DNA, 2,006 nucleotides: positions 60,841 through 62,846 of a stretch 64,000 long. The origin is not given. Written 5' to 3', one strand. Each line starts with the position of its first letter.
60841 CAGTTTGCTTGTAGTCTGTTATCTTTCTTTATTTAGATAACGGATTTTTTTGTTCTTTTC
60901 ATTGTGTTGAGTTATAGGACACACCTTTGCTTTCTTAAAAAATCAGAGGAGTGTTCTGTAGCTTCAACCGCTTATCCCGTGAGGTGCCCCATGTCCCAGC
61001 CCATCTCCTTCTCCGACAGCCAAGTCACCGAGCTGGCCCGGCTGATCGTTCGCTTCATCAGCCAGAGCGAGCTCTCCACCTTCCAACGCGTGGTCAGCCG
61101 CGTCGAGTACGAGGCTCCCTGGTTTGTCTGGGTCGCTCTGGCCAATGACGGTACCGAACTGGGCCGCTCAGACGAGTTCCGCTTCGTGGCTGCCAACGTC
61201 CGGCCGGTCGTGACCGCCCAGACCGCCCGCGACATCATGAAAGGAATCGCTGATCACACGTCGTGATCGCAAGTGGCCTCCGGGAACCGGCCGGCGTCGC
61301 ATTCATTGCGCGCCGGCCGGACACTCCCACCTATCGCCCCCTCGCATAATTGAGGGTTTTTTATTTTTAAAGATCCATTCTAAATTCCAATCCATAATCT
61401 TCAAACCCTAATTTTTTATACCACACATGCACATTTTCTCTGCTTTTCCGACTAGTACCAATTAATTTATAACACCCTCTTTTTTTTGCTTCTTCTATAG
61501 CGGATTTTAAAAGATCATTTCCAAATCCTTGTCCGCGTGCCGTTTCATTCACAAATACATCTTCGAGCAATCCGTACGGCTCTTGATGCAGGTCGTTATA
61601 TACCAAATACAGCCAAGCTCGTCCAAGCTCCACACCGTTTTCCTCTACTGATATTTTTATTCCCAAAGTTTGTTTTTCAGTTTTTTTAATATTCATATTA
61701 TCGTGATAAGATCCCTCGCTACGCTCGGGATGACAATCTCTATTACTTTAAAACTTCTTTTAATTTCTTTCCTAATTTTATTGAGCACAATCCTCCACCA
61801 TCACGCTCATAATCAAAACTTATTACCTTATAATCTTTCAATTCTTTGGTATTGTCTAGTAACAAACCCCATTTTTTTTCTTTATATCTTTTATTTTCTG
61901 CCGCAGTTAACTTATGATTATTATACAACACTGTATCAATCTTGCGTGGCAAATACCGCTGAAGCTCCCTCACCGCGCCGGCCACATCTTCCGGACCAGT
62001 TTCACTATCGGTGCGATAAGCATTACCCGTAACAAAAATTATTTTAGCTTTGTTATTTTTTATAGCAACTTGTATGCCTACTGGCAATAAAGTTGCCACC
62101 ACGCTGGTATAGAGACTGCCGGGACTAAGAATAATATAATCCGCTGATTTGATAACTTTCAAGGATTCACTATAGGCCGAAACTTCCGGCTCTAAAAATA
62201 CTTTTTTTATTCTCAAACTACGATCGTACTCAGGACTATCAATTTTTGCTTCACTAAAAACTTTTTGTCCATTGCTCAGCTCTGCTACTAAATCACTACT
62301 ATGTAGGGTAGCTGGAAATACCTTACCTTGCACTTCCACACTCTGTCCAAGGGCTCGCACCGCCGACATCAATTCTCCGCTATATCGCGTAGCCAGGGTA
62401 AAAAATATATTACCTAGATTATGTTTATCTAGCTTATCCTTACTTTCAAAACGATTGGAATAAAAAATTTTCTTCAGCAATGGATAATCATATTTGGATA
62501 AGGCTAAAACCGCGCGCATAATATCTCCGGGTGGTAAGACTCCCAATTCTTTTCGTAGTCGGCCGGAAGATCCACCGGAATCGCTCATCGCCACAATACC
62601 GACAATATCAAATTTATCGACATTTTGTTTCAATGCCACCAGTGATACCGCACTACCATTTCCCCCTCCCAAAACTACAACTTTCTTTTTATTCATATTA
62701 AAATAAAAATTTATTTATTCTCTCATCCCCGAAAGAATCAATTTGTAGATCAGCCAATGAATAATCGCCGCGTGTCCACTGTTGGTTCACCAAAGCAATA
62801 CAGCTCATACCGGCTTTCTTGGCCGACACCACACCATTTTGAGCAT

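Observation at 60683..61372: Stand-alone structured RNA of about 170 nt followed by a GC-rich 91-aa ORF and a GC-rich hairpin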

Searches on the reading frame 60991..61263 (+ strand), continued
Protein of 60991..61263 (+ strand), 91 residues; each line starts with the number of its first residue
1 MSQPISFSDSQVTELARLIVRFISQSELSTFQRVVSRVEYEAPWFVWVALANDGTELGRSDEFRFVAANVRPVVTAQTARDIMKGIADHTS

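Call 96: fold_search(model_id=the predicted structure, library=pdb)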
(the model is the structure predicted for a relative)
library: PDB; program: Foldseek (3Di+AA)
matches with E <= 10: 777; with E <= 0.001: 0
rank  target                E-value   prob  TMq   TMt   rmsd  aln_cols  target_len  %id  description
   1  7u66_G                1.1e-01  0.41  0.30  0.32   8.7        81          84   10  Structure of E. coli dGTPase bound to T7 bacteriophage protein Gp1.2 and dGTP (released 2022-08-31)
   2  7u65_G                1.7e-01  0.44  0.33  0.35   8.5        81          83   11  Structure of E. coli dGTPase bound to T7 bacteriophage protein Gp1.2 (released 2022-08-31)
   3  6ozm_A                2.2e-01  0.28  0.30  0.13   8.7        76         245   17  Crystal structure of Mus musculus (Mm) Endonuclease V in complex with a 23mer RNA oligo containing an inosine after a  (released 2019-09-04)
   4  3tfk_A                2.3e-01  0.14  0.24  0.14  12.0        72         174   14  42F3-p4B10/H2-Ld (released 2011-12-07)
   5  2hd3_I                2.5e-01  0.14  0.21  0.22   8.8        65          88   12  Crystal Structure of the Ethanolamine Utilization Protein EutN from Escherichia coli, NESG Target ER316 (released 2006-08-15)
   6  6ozh_C                3.0e-01  0.15  0.26  0.13   8.6        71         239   13  Crystal structure of Ciona intestinalis (Ci) Endonuclease V in complex with a 24mer DNA containing an inosine followed (released 2019-09-04)
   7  6ozh_D                3.0e-01  0.15  0.26  0.13   9.5        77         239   13  Crystal structure of Ciona intestinalis (Ci) Endonuclease V in complex with a 24mer DNA containing an inosine followed (released 2019-09-04)
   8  3tf7_E                3.0e-01  0.14  0.25  0.15  11.9        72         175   14  42F3 QL9/H2-Ld complex (released 2011-12-07)
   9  6ozh_A                3.4e-01  0.14  0.26  0.13   9.6        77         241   13  Crystal structure of Ciona intestinalis (Ci) Endonuclease V in complex with a 24mer DNA containing an inosine followed (released 2019-09-04)
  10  9iq5_B                3.6e-01  0.35  0.33  0.27   5.0        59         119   15  CatM, SnoaL-like protein (released 2025-07-16)
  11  3hd0_B                3.6e-01  0.25  0.30  0.15   9.0        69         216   13  Crystal structure of Tm1865, an Endonuclease V from Thermotoga Maritima (released 2009-07-14)
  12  6ozo_A                4.1e-01  0.20  0.30  0.13   8.7        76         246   17  Crystal structure of Mus musculus (Mm) Endonuclease V in complex with a 23mer RNA oligo containing an inosine after a  (released 2019-09-04)
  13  2mdp_MODEL_1_A        4.3e-01  0.18  0.32  0.34  10.1        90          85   10  The bacteriophage T7 encoded inhibitor (gp1.2) of E. coli dGTP triphosphohydrolase (released 2016-04-20)
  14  9iw3_A                4.3e-01  0.15  0.28  0.05  10.5        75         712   16  Cryo-EM structure of Lactobacillus casei DdmE bound with guide and target (released 2025-01-01)
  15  6ozj_A                4.3e-01  0.14  0.30  0.13  10.5        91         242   16  Crystal structure of Mus musculus (Mm) Endonuclease V in complex with a 23mer RNA oligo containing an inosine in the a (released 2019-09-04)
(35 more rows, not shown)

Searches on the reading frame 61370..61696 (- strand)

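Call 10: search_protein_families(library=pfam, proteins=[window:61370-61696:-], max_evalue=1)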
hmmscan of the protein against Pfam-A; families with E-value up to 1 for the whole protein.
window:61370-61696:- (109 aa): 7 families
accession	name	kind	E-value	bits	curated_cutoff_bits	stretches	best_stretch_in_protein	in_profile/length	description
PF00583.31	Acetyltransf_1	-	9.9e-13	48.8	20.7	1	15-98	37-116/116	Acetyltransferase (GNAT) family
PF13508.13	Acetyltransf_7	-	8.2e-12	45.8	27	1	17-99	8-83/84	Acetyltransferase (GNAT) domain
PF13673.13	Acetyltransf_10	-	1.2e-06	28.9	23.6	1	44-106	54-115/128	Acetyltransferase (GNAT) domain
PF08445.16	FR47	-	8.5e-06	26.1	22.1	1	35-101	15-80/86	FR47-like protein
PF14542.12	Acetyltransf_CG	-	0.00037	21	30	1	43-74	26-57/80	GCN5-related N-acetyl-transferase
PF13527.13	Acetyltransf_9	-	0.075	13.5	25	1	42-75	73-106/127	Acetyltransferase (GNAT) domain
PF22280.2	VtrC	-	0.24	12.3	27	1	44-95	15-66/126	VtrC lipocalin-like domain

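Call 11: search_protein_families(library=ncbifam, proteins=[window:61370-61696:-], max_evalue=1)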
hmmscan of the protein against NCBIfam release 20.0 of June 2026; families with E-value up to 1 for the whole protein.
window:61370-61696:- (109 aa): 33 families (the best 25 are shown)
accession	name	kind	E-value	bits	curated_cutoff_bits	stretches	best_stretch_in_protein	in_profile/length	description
NF040503.1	resist_ArsN1a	equivalog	2.7e-08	33.7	170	1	47-103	82-138/159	arsinothricin resistance N-acetyltransferase ArsN1 family A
TIGR01575.1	rimI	equivalog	3.5e-07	30.4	86.4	1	44-102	58-116/132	ribosomal protein S18-alanine N-acetyltransferase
NF002959.0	PRK03624.1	equivalog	1.9e-06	27.6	124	1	42-100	73-131/147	GNAT family acetyltransferase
NF043067.1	AAC_6p_group_E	equivalog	2.4e-06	27.5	140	1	34-100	63-129/140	aminoglycoside 6'-N-acetyltransferase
NF000497.1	AAC_6p_Iak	exception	9.2e-05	22.5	325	1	34-107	72-147/153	aminoglycoside N-acetyltransferase AAC(6')-Iak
NF007025.1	PRK09491.1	equivalog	9.7e-05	22.3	173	1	46-100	67-121/145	ribosomal protein S18-alanine N-acetyltransferase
NF033130.1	AAC_6p_A48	exception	0.00011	22.1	300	1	34-99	69-134/147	AacA48 family aminoglycoside 6'-N-acetyltransferase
NF000138.1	AAC_6p_Iz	exception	0.00012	22.3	320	1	34-107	72-147/153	aminoglycoside N-acetyltransferase AAC(6')-Iz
NF033075.0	AAC_6p_Steno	equivalog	0.00012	22.2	290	1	34-107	68-143/148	aminoglycoside 6'-N-acetyltransferase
NF000021.4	AAC_6p_Serra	exception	0.00019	21.2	310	1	33-85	67-119/146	aminoglycoside 6'-N-acetyltransferase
NF007530.0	PRK10146.1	equivalog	0.00026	21.3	142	1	19-105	54-140/144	aminoalkylphosphonate N-acetyltransferase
NF041716.1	HxA_phane_GNAT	equivalog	0.00065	19.6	250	1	43-101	84-143/152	cyclophane-containing RiPP N-acetyltransferase HaaN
NF040501.1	resist_ArsN2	equivalog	0.0007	19.2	125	1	39-78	46-85/133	arsenic resistance N-acetyltransferase ArsN2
NF000115.2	AAC_6p_Iad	exception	0.0011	19.1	275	1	17-99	49-132/144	aminoglycoside N-acetyltransferase AAC(6')-Iad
NF000158.2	AAC_6p_Il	exception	0.0028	17.6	270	1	15-80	54-121/152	aminoglycoside N-acetyltransferase AAC(6')-Il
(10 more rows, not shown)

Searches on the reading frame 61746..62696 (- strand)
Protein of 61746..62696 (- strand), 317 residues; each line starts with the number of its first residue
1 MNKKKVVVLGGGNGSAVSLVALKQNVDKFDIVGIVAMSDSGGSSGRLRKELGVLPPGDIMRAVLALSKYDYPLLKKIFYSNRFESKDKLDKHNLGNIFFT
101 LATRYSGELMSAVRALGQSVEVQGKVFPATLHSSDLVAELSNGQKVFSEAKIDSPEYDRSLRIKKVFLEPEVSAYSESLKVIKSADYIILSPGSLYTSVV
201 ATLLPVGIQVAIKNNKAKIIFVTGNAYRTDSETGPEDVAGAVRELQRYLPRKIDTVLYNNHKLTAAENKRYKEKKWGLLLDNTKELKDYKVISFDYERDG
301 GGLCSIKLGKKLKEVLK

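Call 10: search_protein_families(library=pfam, proteins=[window:61746-62696:-], max_evalue=1)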
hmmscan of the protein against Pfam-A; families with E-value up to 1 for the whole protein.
window:61746-62696:- (317 aa): 2 families
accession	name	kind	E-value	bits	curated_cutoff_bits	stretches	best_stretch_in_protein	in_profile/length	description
PF01933.23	CofD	-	5e-60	203.6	30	1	6-275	1-266/290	2-phospho-L-lactate transferase CofD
PF14485.11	DUF4431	-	0.21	11.9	24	1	110-129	11-31/48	Domain of unknown function (DUF4431)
